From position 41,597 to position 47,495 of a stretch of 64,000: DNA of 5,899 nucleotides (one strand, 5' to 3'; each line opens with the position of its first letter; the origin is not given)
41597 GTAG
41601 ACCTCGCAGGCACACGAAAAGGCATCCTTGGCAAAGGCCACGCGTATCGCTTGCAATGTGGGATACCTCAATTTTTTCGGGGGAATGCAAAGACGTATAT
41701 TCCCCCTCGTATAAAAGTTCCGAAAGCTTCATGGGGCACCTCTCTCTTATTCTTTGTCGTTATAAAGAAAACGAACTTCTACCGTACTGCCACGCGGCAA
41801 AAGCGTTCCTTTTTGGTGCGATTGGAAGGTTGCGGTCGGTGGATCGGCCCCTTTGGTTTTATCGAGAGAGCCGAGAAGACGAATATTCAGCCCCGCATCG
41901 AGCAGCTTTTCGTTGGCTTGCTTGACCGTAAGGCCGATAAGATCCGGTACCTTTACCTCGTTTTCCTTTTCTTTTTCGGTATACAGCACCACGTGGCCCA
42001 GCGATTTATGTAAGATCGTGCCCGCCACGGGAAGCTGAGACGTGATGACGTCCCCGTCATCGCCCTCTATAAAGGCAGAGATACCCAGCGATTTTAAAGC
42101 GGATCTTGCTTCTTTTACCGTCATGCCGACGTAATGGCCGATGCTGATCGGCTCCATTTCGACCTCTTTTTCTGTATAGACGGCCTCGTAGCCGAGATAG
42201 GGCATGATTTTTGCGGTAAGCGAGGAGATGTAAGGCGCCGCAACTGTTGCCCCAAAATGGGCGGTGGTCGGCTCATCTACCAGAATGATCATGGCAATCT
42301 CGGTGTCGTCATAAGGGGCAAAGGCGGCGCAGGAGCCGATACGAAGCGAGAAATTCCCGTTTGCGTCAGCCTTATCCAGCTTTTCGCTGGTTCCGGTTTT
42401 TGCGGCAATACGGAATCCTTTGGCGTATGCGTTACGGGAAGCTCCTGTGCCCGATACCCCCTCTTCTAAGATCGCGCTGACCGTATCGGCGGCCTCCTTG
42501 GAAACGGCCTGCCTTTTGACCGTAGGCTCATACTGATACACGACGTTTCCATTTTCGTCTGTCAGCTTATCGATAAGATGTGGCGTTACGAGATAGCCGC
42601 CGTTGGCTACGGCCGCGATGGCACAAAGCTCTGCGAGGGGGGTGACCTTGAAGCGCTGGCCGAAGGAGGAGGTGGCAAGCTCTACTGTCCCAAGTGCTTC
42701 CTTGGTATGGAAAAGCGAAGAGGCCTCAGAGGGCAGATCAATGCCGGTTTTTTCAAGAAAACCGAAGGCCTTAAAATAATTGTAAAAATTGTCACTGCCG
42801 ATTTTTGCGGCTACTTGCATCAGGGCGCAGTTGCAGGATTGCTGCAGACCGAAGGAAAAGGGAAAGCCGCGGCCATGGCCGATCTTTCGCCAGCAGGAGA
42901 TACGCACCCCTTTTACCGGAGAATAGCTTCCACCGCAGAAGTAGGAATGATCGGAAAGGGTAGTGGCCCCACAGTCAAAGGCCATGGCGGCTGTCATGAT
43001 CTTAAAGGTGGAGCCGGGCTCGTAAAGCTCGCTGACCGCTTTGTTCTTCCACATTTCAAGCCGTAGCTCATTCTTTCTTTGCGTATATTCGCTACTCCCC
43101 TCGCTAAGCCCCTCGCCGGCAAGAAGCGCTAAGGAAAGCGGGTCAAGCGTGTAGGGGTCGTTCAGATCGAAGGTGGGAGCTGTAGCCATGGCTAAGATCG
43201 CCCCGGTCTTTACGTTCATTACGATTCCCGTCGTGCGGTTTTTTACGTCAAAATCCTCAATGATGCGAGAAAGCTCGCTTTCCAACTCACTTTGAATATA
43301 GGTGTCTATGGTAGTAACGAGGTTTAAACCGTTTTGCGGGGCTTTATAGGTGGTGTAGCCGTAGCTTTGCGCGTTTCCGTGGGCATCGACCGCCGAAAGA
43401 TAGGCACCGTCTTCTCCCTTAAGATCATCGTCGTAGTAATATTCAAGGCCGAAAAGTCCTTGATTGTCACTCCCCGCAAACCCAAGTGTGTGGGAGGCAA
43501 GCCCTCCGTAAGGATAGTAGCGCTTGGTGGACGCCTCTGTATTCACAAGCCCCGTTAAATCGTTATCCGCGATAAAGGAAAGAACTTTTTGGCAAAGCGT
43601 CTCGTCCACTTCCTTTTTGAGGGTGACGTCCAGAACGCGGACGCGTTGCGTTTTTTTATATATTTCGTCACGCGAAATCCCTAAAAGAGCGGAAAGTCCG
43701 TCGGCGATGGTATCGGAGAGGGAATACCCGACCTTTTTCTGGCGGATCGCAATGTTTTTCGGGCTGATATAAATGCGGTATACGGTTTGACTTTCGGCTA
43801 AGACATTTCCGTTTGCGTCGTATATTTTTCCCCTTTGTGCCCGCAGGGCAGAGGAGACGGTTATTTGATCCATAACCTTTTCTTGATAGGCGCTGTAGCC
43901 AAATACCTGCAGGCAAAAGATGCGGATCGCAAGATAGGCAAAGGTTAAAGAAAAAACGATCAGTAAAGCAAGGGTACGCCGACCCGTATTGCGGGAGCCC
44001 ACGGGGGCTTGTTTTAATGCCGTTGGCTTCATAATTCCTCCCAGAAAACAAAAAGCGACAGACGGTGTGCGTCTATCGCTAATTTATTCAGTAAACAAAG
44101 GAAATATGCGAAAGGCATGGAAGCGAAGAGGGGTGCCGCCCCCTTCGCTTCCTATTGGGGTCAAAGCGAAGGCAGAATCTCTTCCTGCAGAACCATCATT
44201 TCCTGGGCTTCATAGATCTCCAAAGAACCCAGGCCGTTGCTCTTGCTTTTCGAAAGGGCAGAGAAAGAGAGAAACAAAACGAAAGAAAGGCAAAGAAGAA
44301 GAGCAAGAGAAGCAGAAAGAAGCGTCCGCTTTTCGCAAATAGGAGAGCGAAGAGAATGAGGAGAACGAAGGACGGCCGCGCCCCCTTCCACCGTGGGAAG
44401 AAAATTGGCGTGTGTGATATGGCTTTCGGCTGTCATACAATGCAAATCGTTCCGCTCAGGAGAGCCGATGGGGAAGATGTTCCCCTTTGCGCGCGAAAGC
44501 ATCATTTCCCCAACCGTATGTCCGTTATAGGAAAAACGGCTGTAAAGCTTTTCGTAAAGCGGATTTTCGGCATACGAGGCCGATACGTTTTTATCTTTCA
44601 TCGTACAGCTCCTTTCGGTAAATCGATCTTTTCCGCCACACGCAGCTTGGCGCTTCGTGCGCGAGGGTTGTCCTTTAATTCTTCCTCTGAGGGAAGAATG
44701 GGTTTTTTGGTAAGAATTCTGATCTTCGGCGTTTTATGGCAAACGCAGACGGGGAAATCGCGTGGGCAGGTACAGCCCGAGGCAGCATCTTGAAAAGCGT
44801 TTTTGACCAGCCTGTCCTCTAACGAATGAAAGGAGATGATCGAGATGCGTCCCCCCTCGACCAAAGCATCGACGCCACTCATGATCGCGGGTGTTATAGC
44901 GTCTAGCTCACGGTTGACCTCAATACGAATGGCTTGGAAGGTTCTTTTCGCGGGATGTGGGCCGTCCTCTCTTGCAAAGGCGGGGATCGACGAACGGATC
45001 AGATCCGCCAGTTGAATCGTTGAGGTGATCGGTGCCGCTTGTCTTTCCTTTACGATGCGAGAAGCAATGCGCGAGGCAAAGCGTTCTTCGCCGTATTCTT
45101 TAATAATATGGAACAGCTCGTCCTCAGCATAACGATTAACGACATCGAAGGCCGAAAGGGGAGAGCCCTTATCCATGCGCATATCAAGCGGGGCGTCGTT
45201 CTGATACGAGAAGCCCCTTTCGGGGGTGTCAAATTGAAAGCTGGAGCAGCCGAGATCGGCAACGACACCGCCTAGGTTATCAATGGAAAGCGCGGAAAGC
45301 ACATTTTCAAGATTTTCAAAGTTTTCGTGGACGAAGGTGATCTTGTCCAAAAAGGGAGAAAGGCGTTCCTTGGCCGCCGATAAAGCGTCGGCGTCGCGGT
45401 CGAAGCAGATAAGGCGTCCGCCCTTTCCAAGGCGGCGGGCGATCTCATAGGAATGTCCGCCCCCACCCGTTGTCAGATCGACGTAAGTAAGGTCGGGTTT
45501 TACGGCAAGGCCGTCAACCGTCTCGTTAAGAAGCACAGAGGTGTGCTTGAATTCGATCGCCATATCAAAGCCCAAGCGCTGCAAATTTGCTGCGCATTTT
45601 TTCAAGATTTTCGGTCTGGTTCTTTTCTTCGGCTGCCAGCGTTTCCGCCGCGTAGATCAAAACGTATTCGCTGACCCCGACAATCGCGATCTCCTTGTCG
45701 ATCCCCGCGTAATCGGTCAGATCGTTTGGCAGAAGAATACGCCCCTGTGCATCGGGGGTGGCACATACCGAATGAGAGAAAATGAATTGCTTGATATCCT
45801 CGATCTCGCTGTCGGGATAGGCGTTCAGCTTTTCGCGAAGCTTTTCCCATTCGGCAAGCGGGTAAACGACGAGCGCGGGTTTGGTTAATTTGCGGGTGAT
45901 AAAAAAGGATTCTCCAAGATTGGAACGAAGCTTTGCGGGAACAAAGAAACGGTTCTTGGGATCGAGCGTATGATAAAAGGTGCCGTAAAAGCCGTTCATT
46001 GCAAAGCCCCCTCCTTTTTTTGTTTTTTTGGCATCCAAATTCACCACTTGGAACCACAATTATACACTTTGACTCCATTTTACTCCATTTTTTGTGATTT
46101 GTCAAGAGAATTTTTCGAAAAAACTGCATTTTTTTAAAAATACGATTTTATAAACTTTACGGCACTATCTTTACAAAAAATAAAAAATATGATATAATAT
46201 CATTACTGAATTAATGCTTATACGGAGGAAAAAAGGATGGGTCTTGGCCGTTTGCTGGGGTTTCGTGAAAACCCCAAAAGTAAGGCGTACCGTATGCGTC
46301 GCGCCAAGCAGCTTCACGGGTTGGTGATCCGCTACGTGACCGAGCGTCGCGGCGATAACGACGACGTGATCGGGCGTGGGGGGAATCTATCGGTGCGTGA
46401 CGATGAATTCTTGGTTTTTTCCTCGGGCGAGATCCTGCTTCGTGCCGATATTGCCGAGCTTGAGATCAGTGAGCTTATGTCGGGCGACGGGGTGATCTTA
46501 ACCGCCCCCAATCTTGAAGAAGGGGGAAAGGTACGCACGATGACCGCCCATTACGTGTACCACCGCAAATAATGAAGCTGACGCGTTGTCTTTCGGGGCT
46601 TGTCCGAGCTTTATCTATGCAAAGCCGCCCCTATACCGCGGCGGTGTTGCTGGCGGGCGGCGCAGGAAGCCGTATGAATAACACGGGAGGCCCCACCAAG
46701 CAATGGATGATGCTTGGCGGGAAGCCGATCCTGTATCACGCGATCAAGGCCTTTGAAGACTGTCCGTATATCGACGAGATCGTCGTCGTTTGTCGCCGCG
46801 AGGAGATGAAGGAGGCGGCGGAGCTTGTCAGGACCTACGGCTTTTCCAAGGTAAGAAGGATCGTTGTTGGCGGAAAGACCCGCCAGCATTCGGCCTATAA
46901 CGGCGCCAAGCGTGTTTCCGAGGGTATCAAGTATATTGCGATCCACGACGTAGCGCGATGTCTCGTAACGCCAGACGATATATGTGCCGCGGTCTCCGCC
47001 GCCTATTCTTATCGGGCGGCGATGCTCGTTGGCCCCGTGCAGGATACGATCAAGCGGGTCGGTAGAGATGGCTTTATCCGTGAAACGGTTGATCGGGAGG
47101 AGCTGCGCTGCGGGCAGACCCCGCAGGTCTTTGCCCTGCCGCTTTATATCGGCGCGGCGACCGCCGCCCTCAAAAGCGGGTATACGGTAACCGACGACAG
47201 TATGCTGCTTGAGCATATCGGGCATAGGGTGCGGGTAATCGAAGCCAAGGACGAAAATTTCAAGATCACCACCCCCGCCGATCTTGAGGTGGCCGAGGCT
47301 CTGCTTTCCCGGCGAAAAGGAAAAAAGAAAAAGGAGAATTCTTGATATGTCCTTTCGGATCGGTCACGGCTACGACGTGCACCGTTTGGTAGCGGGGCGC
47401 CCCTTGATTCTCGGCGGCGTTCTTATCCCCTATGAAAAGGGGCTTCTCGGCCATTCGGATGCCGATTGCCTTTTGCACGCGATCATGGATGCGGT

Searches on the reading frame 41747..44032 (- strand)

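Call 44: search_protein_families(library=ncbifam, proteins=[window:41747-44032:-], max_evalue=1e-30)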
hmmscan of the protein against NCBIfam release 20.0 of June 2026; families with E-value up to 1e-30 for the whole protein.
window:41747-44032:- (761 aa): 7 families
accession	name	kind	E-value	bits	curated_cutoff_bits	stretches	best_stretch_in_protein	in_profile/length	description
TIGR02214.1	spoVD_pbp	equivalog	1.2e-150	502.8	688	1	19-685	1-634/636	stage V sporulation protein D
TIGR03423.1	pbp2_mrdA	equivalog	8.9e-89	298.6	455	1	18-609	1-590/593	penicillin-binding protein 2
NF038271.1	strep_PBP2X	exception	6.4e-57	193.3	1050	1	12-721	17-721/750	penicillin-binding protein PBP2X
NF053573.1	PBP2_PenA_Neis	exception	4.6e-56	190.5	1105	1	15-294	23-290/572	peptidoglycan D,D-transpeptidase PBP2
NF011685.0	PRK15105.1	subfamily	1.1e-41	143.1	737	0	26-292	30-285/588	peptidoglycan glycosyltransferase FtsI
NF051842.1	PBP4_5_Efaec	equivalog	4.8e-36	124.4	700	1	55-560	154-624/668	penicillin-binding protein PBP4(5)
NF008061.0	PRK10795.1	equivalog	2e-35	122.5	962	0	185-588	200-595/634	peptidoglycan DD-transpeptidase MrdA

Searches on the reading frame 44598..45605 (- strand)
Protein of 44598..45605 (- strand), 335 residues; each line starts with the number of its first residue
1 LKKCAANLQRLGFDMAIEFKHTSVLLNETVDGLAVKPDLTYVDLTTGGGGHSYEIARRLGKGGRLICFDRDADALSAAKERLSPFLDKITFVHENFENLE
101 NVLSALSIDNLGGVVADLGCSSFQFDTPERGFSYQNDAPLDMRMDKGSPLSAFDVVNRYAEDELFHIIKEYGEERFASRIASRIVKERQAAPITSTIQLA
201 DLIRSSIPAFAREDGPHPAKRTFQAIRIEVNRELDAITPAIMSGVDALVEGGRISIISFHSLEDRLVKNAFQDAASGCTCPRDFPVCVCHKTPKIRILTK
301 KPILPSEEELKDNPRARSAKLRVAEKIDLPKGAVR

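Call 44: search_protein_families(library=ncbifam, proteins=[window:44598-45605:-], max_evalue=1e-30)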
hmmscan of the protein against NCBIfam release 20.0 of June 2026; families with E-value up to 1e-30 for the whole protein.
window:44598-45605:- (335 aa): 1 family
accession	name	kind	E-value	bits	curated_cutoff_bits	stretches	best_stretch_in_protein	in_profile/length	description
TIGR00006.1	TIGR00006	equivalog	1e-112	376.6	154.3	1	18-326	4-309/310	16S rRNA (cytosine(1402)-N(4))-methyltransferase RsmH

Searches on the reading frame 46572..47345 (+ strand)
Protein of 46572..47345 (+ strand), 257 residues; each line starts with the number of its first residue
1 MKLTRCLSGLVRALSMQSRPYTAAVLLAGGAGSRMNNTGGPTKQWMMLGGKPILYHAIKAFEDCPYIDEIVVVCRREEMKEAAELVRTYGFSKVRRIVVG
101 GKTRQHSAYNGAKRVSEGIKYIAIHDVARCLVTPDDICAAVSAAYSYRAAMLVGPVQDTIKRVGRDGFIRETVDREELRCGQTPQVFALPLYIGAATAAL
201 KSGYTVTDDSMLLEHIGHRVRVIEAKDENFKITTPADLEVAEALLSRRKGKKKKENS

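Call 44: search_protein_families(library=ncbifam, proteins=[window:46572-47345:+], max_evalue=1e-30)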
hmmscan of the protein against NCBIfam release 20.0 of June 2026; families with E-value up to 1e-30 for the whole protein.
window:46572-47345:+ (257 aa): 5 families
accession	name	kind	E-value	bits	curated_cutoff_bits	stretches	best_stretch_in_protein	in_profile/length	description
TIGR00453.1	ispD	equivalog_domain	7.8e-63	211.8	181.3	1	24-245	2-219/219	2-C-methyl-D-erythritol 4-phosphate cytidylyltransferase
NF001186.0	PRK00155.2-3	equivalog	9.4e-56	188.7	253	1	23-246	6-223/224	2-C-methyl-D-erythritol 4-phosphate cytidylyltransferase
NF006899.0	PRK09382.1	equivalog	2.8e-42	145.2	417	1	22-248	7-223/387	bifunctional 2-C-methyl-D-erythritol 4-phosphate cytidylyltransferase/2-C-methyl-D-erythritol 2,4-cyclodiphosphate synthase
NF009924.0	PRK13385.1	subfamily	2.9e-42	144.8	342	1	25-246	5-224/230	2-C-methyl-D-erythritol 4-phosphate cytidylyltransferase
NF001183.0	PRK00155.1-3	subfamily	7e-37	127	166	1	24-248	4-234/237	D-ribitol-5-phosphate cytidylyltransferase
